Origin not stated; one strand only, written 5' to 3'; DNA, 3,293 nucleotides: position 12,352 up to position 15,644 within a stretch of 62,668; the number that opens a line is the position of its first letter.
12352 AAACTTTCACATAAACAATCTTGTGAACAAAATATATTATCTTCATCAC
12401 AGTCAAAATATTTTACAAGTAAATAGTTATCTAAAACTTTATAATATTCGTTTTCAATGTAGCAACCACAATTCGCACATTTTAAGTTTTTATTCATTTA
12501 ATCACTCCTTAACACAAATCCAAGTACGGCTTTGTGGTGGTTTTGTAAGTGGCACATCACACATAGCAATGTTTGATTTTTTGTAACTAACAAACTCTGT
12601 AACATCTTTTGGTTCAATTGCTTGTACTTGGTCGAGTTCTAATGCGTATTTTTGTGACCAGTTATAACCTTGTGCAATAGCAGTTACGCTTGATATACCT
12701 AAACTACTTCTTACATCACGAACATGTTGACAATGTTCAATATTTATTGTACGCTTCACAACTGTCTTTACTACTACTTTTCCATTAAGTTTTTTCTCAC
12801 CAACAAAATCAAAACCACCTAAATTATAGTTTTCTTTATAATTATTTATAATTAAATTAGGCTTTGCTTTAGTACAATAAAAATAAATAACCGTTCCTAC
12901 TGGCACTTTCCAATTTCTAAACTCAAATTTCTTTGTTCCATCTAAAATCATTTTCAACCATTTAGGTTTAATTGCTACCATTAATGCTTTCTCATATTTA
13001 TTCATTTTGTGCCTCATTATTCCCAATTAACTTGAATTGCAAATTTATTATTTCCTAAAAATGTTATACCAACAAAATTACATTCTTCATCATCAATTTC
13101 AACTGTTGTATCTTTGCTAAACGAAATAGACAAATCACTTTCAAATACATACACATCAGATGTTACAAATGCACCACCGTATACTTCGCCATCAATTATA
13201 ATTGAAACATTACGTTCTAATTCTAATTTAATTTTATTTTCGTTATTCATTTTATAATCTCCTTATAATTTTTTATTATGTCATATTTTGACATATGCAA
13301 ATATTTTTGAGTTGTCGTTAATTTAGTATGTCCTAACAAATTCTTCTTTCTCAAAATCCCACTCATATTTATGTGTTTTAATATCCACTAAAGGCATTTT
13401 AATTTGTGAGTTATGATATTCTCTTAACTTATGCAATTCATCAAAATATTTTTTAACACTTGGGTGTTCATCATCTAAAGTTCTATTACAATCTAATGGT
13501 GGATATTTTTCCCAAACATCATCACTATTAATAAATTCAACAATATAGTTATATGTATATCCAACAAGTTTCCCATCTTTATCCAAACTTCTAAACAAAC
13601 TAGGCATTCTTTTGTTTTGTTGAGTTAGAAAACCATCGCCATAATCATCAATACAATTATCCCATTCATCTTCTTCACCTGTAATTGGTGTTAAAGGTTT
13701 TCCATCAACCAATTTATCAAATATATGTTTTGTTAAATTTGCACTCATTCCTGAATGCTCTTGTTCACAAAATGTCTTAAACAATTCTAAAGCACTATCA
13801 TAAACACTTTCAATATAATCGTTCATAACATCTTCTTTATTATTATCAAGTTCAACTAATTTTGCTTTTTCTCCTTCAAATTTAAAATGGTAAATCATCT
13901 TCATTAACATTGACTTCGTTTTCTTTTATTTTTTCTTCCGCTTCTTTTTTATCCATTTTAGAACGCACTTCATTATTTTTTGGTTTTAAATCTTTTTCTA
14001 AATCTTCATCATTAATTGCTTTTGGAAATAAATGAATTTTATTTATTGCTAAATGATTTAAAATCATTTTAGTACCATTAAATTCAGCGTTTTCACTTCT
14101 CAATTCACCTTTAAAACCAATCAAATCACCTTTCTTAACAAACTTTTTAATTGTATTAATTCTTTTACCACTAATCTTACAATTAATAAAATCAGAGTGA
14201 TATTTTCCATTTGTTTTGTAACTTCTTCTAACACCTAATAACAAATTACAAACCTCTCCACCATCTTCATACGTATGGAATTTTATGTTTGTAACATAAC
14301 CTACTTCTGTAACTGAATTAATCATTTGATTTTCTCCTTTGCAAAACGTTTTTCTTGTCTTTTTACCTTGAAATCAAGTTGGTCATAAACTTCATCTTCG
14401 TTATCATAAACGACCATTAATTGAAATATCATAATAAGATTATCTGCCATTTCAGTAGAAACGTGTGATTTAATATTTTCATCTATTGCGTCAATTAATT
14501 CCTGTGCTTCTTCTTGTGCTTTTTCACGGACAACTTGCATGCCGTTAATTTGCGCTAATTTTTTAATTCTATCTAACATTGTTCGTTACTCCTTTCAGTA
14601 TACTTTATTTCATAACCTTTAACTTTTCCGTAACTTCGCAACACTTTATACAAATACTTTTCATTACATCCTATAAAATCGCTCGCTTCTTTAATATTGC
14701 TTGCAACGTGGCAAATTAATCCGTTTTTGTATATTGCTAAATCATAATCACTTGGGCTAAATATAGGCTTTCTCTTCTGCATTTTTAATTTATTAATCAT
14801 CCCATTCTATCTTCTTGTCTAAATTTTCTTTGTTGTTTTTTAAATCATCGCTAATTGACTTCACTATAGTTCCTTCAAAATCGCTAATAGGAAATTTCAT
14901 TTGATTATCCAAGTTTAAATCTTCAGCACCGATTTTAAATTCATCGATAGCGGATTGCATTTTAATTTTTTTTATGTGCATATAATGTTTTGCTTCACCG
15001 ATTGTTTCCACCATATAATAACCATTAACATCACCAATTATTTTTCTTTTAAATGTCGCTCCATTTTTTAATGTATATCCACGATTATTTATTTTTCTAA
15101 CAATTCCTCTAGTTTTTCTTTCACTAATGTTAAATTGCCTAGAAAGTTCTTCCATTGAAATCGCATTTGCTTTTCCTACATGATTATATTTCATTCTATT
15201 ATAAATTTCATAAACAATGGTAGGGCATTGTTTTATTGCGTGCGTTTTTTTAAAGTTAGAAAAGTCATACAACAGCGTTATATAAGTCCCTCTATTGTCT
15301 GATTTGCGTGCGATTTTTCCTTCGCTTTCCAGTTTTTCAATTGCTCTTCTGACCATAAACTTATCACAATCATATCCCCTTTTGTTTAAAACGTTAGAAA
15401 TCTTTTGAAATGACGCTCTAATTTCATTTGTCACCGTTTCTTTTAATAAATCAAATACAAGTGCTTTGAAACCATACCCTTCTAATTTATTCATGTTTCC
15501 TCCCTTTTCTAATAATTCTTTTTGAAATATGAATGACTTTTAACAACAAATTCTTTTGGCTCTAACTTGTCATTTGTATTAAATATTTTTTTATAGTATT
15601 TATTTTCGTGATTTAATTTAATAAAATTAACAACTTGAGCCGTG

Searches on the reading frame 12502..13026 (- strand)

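Call 35: search_protein_families(library=phrogs, proteins=[window:12502-13026:-], max_evalue=0.001)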
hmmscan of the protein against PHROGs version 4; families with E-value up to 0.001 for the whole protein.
window:12502-13026:- (174 aa): 1 family
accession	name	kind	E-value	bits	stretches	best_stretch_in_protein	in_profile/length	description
phrog_3136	-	unknown function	4.5e-12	47.2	1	13-166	3-121/134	-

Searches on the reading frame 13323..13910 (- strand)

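Call 35: search_protein_families(library=phrogs, proteins=[window:13323-13910:-], max_evalue=0.001)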
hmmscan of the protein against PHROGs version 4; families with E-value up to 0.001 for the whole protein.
window:13323-13910:- (195 aa): 2 families
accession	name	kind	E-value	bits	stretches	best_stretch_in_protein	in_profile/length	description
phrog_24386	-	unknown function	1.2e-16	61.7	1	24-164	129-270/339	-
phrog_14697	-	unknown function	0.0001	22.9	1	36-107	132-204/244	-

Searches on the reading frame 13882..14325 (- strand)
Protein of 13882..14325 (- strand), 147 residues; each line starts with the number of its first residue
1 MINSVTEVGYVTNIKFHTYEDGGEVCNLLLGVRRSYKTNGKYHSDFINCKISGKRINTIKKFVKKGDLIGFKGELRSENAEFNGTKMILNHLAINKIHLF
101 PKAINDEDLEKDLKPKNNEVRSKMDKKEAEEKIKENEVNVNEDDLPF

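Call 35: search_protein_families(library=phrogs, proteins=[window:13882-14325:-], max_evalue=0.001)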
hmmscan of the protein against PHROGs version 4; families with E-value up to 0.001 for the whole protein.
window:13882-14325:- (147 aa): 1 family
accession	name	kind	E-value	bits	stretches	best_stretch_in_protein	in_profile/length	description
phrog_44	-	DNA, RNA and nucleotide metabolism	3.4e-12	47.7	1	1-87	86-177/271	single strand DNA binding protein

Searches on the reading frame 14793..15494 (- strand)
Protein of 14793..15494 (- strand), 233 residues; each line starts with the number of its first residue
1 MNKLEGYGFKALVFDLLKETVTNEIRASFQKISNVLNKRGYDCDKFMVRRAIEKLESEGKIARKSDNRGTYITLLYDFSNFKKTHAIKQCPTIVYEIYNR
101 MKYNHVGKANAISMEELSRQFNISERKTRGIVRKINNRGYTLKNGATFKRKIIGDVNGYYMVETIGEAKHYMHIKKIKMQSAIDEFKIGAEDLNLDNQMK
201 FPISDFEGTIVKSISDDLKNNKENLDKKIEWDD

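Call 36: search_protein_families(library=pfam, proteins=[window:14793-15494:-], max_evalue=0.01)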
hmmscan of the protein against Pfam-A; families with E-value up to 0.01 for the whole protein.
window:14793-15494:- (233 aa): 4 families
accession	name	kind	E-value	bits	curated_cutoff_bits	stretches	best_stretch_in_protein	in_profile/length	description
PF08461.16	HTH_12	-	0.00012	22.4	21.4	1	28-73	15-59/66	Ribonuclease R winged-helix domain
PF08784.17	RPA_C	-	0.00058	21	22.6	0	92-140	51-98/106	Replication protein A C terminal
PF25051.1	WHD_MCM8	-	0.0021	18.5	26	0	113-146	40-73/80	MCM8 winged helix domain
PF22283.2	DUF6960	-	0.004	17.8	27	0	48-85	27-64/131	Family of unknown function (DUF6960)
